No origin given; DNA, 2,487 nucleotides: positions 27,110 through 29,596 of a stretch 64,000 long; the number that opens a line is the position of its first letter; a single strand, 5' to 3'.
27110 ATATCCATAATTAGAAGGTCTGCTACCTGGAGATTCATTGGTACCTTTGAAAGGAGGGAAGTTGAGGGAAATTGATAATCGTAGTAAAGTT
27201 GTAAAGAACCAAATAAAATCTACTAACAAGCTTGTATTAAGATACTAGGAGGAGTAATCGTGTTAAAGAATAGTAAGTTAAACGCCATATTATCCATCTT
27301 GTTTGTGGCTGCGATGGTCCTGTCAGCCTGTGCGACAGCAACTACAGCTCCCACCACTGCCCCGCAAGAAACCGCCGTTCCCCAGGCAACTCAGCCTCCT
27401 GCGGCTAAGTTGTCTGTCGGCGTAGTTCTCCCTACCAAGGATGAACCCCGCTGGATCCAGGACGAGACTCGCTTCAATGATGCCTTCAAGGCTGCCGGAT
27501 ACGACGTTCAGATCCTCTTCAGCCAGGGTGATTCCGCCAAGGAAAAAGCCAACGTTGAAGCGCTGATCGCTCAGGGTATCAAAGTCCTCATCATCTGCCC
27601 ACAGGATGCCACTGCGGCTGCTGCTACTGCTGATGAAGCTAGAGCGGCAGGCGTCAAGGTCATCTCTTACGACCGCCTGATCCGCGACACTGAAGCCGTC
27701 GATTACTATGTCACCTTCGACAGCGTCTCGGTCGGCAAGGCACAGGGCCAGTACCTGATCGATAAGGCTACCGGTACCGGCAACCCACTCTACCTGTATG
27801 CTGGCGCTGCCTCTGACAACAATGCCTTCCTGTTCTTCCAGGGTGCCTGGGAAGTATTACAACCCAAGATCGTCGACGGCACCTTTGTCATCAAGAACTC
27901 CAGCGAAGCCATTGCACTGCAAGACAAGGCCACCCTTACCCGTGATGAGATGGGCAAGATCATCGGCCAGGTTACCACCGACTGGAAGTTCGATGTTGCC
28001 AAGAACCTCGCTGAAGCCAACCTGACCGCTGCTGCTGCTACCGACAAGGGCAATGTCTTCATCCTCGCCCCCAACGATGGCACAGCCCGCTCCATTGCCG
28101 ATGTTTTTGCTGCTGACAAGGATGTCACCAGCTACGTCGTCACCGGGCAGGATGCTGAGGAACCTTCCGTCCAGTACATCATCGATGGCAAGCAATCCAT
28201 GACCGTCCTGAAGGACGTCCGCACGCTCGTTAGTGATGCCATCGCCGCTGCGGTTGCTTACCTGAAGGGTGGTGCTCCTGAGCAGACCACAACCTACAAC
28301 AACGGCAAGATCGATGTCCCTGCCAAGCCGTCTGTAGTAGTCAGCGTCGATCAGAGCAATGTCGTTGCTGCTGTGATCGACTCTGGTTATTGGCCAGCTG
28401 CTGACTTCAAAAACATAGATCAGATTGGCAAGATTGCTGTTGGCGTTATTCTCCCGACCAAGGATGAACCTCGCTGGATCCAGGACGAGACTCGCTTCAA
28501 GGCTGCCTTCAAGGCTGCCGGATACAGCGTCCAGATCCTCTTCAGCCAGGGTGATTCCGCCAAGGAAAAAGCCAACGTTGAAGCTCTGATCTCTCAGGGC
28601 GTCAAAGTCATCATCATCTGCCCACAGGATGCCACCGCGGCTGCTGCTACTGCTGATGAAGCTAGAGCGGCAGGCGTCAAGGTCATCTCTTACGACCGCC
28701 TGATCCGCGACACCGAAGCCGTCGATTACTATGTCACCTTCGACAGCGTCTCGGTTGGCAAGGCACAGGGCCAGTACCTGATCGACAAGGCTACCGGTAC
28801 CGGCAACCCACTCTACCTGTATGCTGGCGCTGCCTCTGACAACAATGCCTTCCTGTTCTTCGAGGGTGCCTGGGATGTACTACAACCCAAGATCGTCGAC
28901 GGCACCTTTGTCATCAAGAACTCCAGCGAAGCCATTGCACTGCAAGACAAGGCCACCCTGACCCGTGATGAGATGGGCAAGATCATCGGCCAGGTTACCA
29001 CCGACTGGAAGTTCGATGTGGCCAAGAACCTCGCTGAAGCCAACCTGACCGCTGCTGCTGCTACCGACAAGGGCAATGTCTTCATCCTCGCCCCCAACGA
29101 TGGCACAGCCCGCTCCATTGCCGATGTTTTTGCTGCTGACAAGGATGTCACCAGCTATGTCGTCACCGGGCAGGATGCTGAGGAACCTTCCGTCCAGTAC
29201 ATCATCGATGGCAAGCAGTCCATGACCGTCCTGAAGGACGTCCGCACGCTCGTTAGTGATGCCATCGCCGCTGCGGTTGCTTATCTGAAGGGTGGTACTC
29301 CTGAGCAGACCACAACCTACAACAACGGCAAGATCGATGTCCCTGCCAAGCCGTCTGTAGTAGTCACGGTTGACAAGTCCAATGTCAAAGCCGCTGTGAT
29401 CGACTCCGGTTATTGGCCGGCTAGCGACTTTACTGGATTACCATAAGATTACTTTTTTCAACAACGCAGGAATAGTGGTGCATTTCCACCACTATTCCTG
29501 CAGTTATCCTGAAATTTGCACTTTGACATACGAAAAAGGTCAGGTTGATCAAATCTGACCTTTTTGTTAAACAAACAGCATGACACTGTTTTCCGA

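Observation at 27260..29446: Sugar-binding lipoprotein made of two near-identical complete binding domains (in-frame 1023-bp tandem duplication)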

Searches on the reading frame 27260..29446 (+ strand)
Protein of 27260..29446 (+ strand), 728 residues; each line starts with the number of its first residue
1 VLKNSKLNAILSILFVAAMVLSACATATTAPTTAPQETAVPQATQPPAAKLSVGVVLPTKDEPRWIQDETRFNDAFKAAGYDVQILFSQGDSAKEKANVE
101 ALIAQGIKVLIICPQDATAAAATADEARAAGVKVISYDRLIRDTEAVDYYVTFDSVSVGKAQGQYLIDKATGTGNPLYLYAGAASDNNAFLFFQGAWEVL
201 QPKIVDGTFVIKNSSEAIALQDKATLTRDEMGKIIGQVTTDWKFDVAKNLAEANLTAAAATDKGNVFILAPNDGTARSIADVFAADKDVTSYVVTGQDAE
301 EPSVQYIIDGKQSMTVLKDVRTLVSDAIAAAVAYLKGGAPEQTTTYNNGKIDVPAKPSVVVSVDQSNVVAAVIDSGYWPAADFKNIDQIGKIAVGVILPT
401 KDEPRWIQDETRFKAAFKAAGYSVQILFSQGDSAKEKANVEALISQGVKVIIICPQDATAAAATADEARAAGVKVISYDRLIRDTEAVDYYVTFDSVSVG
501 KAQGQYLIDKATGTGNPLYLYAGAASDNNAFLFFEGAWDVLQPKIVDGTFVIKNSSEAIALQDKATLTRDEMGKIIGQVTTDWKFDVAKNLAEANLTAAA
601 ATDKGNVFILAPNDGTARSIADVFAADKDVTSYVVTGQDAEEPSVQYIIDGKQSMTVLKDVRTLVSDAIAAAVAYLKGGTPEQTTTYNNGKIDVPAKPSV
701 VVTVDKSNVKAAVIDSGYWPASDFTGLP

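Call 7: search_protein_families(library=pfam, proteins=[window:27260-29446:+])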
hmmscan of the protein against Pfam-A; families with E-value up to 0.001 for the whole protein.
window:27260-29446:+ (728 aa): 4 families
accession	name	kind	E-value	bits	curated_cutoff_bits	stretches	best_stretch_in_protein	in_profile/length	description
PF13407.12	Peripla_BP_4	-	5.5e-91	305.1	35.1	2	394-679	1-257/258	Periplasmic binding protein domain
PF00532.27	Peripla_BP_1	-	4.8e-21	75.9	22.2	2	51-174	2-123/281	Periplasmic binding proteins and sugar binding domain of LacI family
PF01225.30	Mur_ligase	-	1.6e-05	25.6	21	0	89-139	27-82/95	Mur ligase family, catalytic domain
PF22353.1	PF1197-like_C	-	0.00033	20.8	27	0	389-412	7-30/50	NAD(P)H:rubredoxin oxidoreductase, C-terminal domain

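Call 8: find_homologous_proteins(query=window:27260-29443:+)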
Query window:27260-29443:+ (728 aa): 1423 proteins with E <= 0.001 among 8000 candidates; the best 120 are listed.
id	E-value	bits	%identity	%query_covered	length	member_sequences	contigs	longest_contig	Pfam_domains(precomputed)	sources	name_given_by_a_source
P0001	0.0e+0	2023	69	98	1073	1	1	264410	PF13407.13,PF26693.1,PF01225.31,PF24278.3,PF17999.8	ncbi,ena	-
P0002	0.0e+0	1961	67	97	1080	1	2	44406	PF13531.12,PF00532.28,PF01094.35,PF13407.13,PF13380.13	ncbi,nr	ncbi:sugar ABC transporter substrate-binding protein [Anaerolineales bacterium HSG6]|nr:sugar ABC tr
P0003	0.0e+0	1822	81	100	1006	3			PF00532.28,PF22353.2,PF13407.13,PF13380.13,PF01225.31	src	-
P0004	0.0e+0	1598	71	100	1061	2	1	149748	PF13407.13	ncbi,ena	-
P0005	0.0e+0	1513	81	93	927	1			PF00532.28,PF22353.2,PF13407.13,PF13380.13,PF01225.31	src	-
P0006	0.0e+0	1412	87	100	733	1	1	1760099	PF00532.28,PF13407.13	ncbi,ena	-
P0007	0.0e+0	1412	89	100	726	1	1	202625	PF00532.28,PF13407.13,PF01225.31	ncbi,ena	-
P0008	0.0e+0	1404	86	100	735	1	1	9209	PF00532.28,PF13407.13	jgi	jgi:ABC-type xylose transport system substrate-binding protein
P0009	0.0e+0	1384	90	97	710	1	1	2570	PF00532.28,PF13407.13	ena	-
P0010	0.0e+0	1377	87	100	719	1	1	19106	PF00532.28,PF13407.13,PF01225.31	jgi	jgi:putative multiple sugar transport system substrate-binding protein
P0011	0.0e+0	1375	88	100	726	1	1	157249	PF00532.28,PF13407.13,PF01225.31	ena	-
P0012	0.0e+0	1359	88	100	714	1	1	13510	PF00532.28,PF13407.13,PF01225.31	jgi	jgi:putative multiple sugar transport system substrate-binding protein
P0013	0.0e+0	1354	84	100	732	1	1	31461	PF00532.28,PF13407.13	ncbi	-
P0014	0.0e+0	1354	84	100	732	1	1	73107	PF00532.28,PF13407.13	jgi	-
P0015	0.0e+0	1348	85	100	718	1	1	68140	PF00532.28,PF13407.13,PF13380.13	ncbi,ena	-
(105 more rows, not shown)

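Call 19: find_related_loci(query=window:27260-29443:+, collection=genome_contigs, flank=6000)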
Query window:27260-29443:+ (728 aa) in genome_contigs; peptide patterns used: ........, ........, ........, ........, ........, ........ (x = any residue, [..] = any of these).
600 stretches matched a pattern (row limit reached: there are more); 579 encode a relative of the query (tblastn E <= 1e-3); the best 80 are kept; 80 distinct loci.
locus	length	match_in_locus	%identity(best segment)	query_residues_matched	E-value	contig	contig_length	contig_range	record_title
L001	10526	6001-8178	90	1-728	0e+0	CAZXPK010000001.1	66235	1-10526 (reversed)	MAG TPA_asm: uncultured Anaerolineaceae bacterium isolate binchicken_co33_109 genome assembly, contig: NODE_244_length_6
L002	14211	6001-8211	82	1-728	0e+0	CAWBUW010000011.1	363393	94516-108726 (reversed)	MAG: uncultured Chloroflexia bacterium isolate MFD03899.bin.1.41 genome assembly, contig: contig_4805, whole genome shot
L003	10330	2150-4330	79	2-728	0e+0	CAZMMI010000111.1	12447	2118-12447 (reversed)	MAG TPA_asm: uncultured Anaerolinea sp. isolate SRP294416_co1_257 genome assembly, contig: NODE_10994_length_12447_cov_2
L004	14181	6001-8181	79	2-728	0e+0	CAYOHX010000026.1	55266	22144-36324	MAG TPA_asm: uncultured Anaerolinea sp. isolate SRP167436_co1_87 genome assembly, contig: NODE_689_length_55266_cov_13.0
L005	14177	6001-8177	84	1-728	0e+0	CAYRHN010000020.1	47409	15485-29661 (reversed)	MAG TPA_asm: uncultured Anaerolineaceae bacterium isolate SRP216815_co1_295 genome assembly, contig: NODE_799_length_474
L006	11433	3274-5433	75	1-728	0e+0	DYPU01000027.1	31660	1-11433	MAG TPA_asm: Anaerolinea sp. isolate SulCav_GS09_5_2_53_12 SulCav_GS09_5_2068_length_31660_cov_6_826768, whole genome sh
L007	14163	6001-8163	76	1-728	0e+0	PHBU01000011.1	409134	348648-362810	MAG: Chloroflexi bacterium HGW-Chloroflexi-6 bjp_ig2157_scaffold_33, whole genome shotgun sequence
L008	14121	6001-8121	76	7-727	0e+0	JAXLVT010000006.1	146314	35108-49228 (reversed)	MAG: Anaerolineales bacterium isolate STL-CHL4 C4.48.fa-6, whole genome shotgun sequence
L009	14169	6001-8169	78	5-727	0e+0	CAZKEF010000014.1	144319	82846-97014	MAG TPA_asm: uncultured Anaerolineales bacterium isolate binchicken_co22_195 genome assembly, contig: NODE_96_length_144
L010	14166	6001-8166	77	2-728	0e+0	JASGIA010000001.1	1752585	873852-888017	MAG: Anaerolineales bacterium isolate 5N243 JMF-2111-06-0005.ont.bin.243_0, whole genome shotgun sequence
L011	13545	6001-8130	72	1-728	0e+0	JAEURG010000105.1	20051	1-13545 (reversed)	MAG: Anaerolineales bacterium isolate new MAG-271 k141_659900, whole genome shotgun sequence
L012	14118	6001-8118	74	7-727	0e+0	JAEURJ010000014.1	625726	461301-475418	MAG: Anaerolineales bacterium isolate new MAG-274 k141_2362185, whole genome shotgun sequence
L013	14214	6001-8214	77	1-728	0e+0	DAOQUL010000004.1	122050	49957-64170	MAG TPA_asm: Anaerolineales bacterium isolate AMR_MDS_1115 NODE_157_length_122050_cov_11.722628, whole genome shotgun se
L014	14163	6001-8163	76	2-728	0e+0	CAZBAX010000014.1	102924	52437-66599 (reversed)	MAG TPA_asm: uncultured Anaerolinea sp. isolate SRP287051_co2_135 genome assembly, contig: NODE_439_length_102924_cov_27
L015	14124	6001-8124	77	11-727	0e+0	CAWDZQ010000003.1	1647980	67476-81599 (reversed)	MAG: uncultured Chloroflexia bacterium isolate MFD05684.bin.1.112 genome assembly, contig: contig_36650, whole genome sh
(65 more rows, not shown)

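Call 44: search_protein_families(library=pfam, proteins=[L009:8275-10836:+, L009:4170-5759:+, L009:10858-12144:+], max_evalue=0.00001)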
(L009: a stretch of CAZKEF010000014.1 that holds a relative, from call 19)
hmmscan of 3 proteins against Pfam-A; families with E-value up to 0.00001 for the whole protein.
L009:8275-10836:+ (853 aa): 3 families
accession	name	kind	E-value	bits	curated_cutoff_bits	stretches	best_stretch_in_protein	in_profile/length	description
PF00005.33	ABC_tran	-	6.9e-53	179.4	25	2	23-174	1-137/137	ABC transporter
PF13407.12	Peripla_BP_4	-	4.7e-37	128.4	35.1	2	261-481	67-257/258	Periplasmic binding protein domain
PF13304.12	AAA_21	-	9.2e-11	42.8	27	0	35-56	1-22/304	AAA domain, putative AbiEii toxin, Type IV TA system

L009:4170-5759:+ (529 aa): 3 families
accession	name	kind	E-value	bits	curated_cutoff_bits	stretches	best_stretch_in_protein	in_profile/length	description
PF00005.33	ABC_tran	-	5.6e-25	89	25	1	20-173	1-135/137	ABC transporter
PF07730.19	HisKA_3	-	2.1e-13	51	24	1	324-388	1-66/68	Histidine kinase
PF02518.31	HATPase_c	-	1e-09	39.2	26.4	1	430-526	3-110/111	Histidine kinase-, DNA gyrase B-, and HSP90-like ATPase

L009:10858-12144:+ (428 aa): 1 family
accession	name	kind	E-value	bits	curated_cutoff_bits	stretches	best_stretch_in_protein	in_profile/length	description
PF02653.21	BPD_transp_2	-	2.1e-35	122.6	26.8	1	78-417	1-269/269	Branched-chain amino acid transport system / permease component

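Call 48: search_protein_families(library=ncbifam, proteins=[window:27260-29443:+], max_evalue=1e-10)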
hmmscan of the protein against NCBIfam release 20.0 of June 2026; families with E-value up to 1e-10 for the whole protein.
window:27260-29443:+ (728 aa): 9 families
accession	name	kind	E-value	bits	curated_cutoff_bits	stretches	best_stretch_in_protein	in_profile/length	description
NF040907.2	ChvE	equivalog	1e-147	491.6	460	2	394-723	1-323/324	multiple monosaccharide ABC transporter substrate-binding protein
TIGR02634.1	xylF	equivalog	2.5e-98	329.4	389.55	4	400-551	7-155/302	D-xylose ABC transporter substrate-binding protein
NF007680.0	PRK10355.1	equivalog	4.9e-88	295.5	504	3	48-379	23-326/331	D-xylose ABC transporter substrate-binding protein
NF045705.1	SurfProtP46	equivalog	8.7e-39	133.4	800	1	9-323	11-337/412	surface antigen P46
NF007936.0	PRK10653.1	equivalog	7.2e-28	97.7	337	2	48-171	24-146/295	ribose ABC transporter substrate-binding protein RbsB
NF041827.1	YtfQ_transport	equivalog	3.1e-15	55.9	510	0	406-514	39-150/320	galactofuranose ABC transporter, galactofuranose-binding protein YtfQ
NF007254.0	PRK09701.1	equivalog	7.3e-13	48.4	335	0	34-188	20-170/311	D-allose transporter substrate-binding protein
NF011924.1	PRK15395.1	equivalog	6.3e-12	45.2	420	0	81-347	55-308/329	galactose/glucose ABC transporter substrate-binding protein MglB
TIGR02637.1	RhaS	equivalog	6.4e-12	45.3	342.25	0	434-528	40-137/302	rhamnose ABC transporter substrate-binding protein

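Call 51: predict_structure(alignment_id=A1)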
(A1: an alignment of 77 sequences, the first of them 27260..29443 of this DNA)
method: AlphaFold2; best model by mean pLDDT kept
length: 728 residues; sequences in the alignment: 77
mean_pLDDT: 84.0   pTM: 0.57
mean pLDDT of the five models: 84.0, 83.9, 79.4, 76.5, 73.8
residues with pLDDT >= 90: 288; 70-90: 370; 50-70: 33; < 50: 37
segments of 3 or more residues with pLDDT < 50: 1-4, 17-49
pLDDT, mean of each block of 10 residues (from residue 1): 48 51 33 31 37 88 80 87 91 92 94 84 93 90 91 87 91 89 79 93 95 90 91 81 88 90 88 89 85 87 87 86 88 92 88 88 86 84 79 85 81 83 87 83 83 84 88 89 90 87 93 91 72 91 96 86 89 74 78 88 87 86 91 87 90 87 87 88 89 89 90 87 84
secondary structure, 60 per line:
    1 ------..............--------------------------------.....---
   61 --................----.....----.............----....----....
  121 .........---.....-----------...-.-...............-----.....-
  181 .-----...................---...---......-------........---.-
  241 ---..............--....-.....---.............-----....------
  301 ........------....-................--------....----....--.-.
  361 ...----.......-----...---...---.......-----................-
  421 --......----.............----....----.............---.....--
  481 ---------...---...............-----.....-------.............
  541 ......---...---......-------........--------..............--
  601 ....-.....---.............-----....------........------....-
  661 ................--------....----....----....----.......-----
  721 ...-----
elements in order (helices of 4 or more, strands of 3 or more residues): H7-20 E53-57 H63-78 E83-87 H92-104 E109-112 H117-129 E133-137 E149-151 H155-169 E175-179 H187-205 E209-211 H215-220 H228-235 H244-257 H260-263 E265-269 H273-285 E291-294 H301-308 E315-318 H320-335 E344-347 E352-355 E360-363 H368-374 E392-398 H404-419 E423-428 H433-445 E450-453 H458-470 E474-478 E490-492 H496-510 E516-520 H528-546 E550-552 H556-561 H569-576 H585-598 H601-604 E606-610 H614-626 E632-635 H642-649 E656-659 H661-676 E685-688 E693-696 E701-704 H709-715
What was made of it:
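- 27332..27406 (+): Thr/Ala/Pro-rich tether (residues 25-49). AlphaFold pLDDT is below 50 for residues 17-49 (call 51).
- On Cluster B / CUT2 sugar-binding proteins (Pfam Peripla_BP_4; ChvE/XylF group): AlphaFold model with pLDDT 80-95 per body (call 51).
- Checked: The linker is predicted to be disordered (call 51).
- AlphaFold gives two well-folded bodies (pLDDT 80-95), a disordered tether, and no fixed orientation between bodies (pTM 0.57, call 51). AlphaFold gives no fixed packing between the bodies (call 51).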

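Call 53: fold_search(model_id=the predicted structure, library=pdb)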
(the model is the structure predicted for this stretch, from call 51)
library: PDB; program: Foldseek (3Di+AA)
matches with E <= 10: 1146; with E <= 0.001: 346
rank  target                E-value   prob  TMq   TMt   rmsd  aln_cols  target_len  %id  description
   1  4rxu                  2.7e-40  1.00  0.45  0.94   1.7       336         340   77  Crystal structure of carbohydrate transporter solute binding protein CAUR_1924 from Chloroflexus aurantiacus, Target EFI (released 2014-12-24)
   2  4wwh_A                1.6e-21  1.00  0.41  0.88   2.5       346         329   36  CRYSTAL STRUCTURE OF AN ABC TRANSPORTER SOLUTE BINDING PROTEIN (IPR025997) FROM MYCOBACTERIUM SMEGMATIS (MSMEG_1704, T (released 2014-11-26)
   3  3urm_A                2.1e-21  1.00  0.41  0.87   2.9       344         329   33  Crystal structure of the periplasmic sugar binding protein ChvE (released 2012-11-28)
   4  4ys6                  5.6e-21  1.00  0.40  0.87   2.6       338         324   33  CRYSTAL STRUCTURE OF AN ABC TRANSPORTER SOLUTE BINDING PROTEIN (IPR025997) FROM CLOSTRIDIUM PHYTOFERMENTANS (Cphy_1585,  (released 2015-04-08)
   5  3ma0_B                6.0e-19  1.00  0.38  0.86   3.1       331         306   28  Closed liganded crystal structure of xylose binding protein from Escherichia coli (released 2010-08-18)
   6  3ma0_A                1.4e-18  1.00  0.40  0.89   2.4       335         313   27  Closed liganded crystal structure of xylose binding protein from Escherichia coli (released 2010-08-18)
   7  4ywh_B                2.4e-18  1.00  0.40  0.91   2.4       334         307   28  CRYSTAL STRUCTURE OF AN ABC TRANSPORTER SOLUTE BINDING PROTEIN (IPR025997) FROM ACTINOBACILLUS SUCCINOGENES 130Z (Asuc (released 2015-04-15)
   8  3m9w                  2.5e-18  1.00  0.40  0.91   2.2       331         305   28  Open ligand-free crystal structure of xylose binding protein from Escherichia coli (released 2010-08-18)
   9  4ywh_A                4.4e-18  1.00  0.40  0.90   2.4       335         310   27  CRYSTAL STRUCTURE OF AN ABC TRANSPORTER SOLUTE BINDING PROTEIN (IPR025997) FROM ACTINOBACILLUS SUCCINOGENES 130Z (Asuc (released 2015-04-15)
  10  2dri                  1.2e-13  1.00  0.34  0.85   3.0       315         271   23  PROBING PROTEIN-PROTEIN INTERACTIONS: THE RIBOSE BINDING PROTEIN IN BACTERIAL TRANSPORT AND CHEMOTAXIS (released 1995-01-26)
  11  1dbp                  1.5e-13  1.00  0.34  0.85   3.0       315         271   23  IDENTICAL MUTATIONS AT CORRESPONDING POSITIONS IN TWO HOMOLOGOUS PROTEINS WITH NON-IDENTICAL EFFECTS (released 1994-05-31)
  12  1drk                  1.5e-13  1.00  0.34  0.84   3.1       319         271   23  PROBING PROTEIN-PROTEIN INTERACTIONS: THE RIBOSE-BINDING PROTEIN IN BACTERIAL TRANSPORT AND CHEMOTAXIS (released 1995-01-26)
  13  6rqg_A                2.8e-13  1.00  0.34  0.61   5.0       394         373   21  P46, an immunodominant surface protein from Mycoplasma hyopneumoniae (released 2019-11-13)
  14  4zjp                  3.1e-13  1.00  0.34  0.86   3.0       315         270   22  Structure of an ABC-Transporter Solute Binding Protein (SBP_IPR025997) from Actinobacillus Succinogenes (Asuc_0197, TARG (released 2015-05-20)
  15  2ioy_A                5.2e-13  1.00  0.35  0.87   2.9       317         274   22  Crystal structure of Thermoanaerobacter tengcongensis ribose binding protein (released 2007-03-20)
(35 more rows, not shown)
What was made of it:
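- On Cluster B / CUT2 sugar-binding proteins (Pfam Peripla_BP_4; ChvE/XylF group): Foldseek TM 0.94 to 4RXU and 0.86-0.91 to ChvE and XylF (call 53).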

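Call 57: find_encoding_contigs(protein=window:27260-29446:+, max_places=3, flank=3000)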
Protein window:27260-29446:+ (728 aa): no gene with exactly this product is on record in the collection.
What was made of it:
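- Tried and rejected: Exact look-up of the window's protein found no source contig (call 57).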

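Call 70: find_homologous_proteins(query=L009:8275-10833:+)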
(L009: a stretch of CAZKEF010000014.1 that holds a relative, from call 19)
Query L009:8275-10833:+ (853 aa): 8000 proteins with E <= 0.001 among 8000 candidates; the best 120 are listed.
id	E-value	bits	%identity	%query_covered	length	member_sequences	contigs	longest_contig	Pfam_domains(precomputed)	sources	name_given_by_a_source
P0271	0.0e+0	1883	100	100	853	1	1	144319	PF00532.28,PF13407.13,PF00005.34,PF13304.13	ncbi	-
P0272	0.0e+0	1675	88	100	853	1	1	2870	PF00532.28,PF13407.13,PF00005.34,PF13304.13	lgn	-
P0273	0.0e+0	1636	86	100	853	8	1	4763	PF00532.28,PF13407.13,PF00005.34,PF13304.13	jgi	-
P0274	0.0e+0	1623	85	100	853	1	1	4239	PF13407.13,PF00005.34,PF13304.13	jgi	jgi:ABC-type sugar transport system ATPase subunit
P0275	0.0e+0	1617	85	100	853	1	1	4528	PF00532.28,PF13407.13,PF00005.34,PF13304.13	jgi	jgi:ABC-type sugar transport system ATPase subunit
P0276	0.0e+0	1616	84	100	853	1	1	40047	PF00532.28,PF13407.13,PF00005.34,PF13304.13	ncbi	-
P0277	0.0e+0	1603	83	100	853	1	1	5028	PF13407.13,PF00005.34,PF13304.13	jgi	jgi:ABC-type sugar transport system ATPase subunit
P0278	0.0e+0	1589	84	100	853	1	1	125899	PF13407.13,PF00005.34,PF13304.13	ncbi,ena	-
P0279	0.0e+0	1588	83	100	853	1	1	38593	PF13407.13,PF00005.34,PF13304.13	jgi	jgi:ABC-type sugar transport system ATPase subunit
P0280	0.0e+0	1587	83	100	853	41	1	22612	PF00532.28,PF13407.13,PF00005.34,PF13304.13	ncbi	-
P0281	0.0e+0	1576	82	100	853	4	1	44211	PF00532.28,PF13407.13,PF00005.34,PF13304.13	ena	-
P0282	0.0e+0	1574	82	100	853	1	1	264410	PF00532.28,PF13407.13,PF09818.16,PF00005.34,PF13304.13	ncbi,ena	-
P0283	0.0e+0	1573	82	100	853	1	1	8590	PF13407.13,PF00005.34,PF13304.13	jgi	jgi:ABC-type sugar transport system ATPase subunit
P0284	0.0e+0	1571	82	100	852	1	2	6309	PF00532.28,PF13407.13,PF00005.34,PF13304.13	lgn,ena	-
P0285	0.0e+0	1570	82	100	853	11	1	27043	PF00532.28,PF13407.13,PF00005.34,PF02463.26,PF13304.13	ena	-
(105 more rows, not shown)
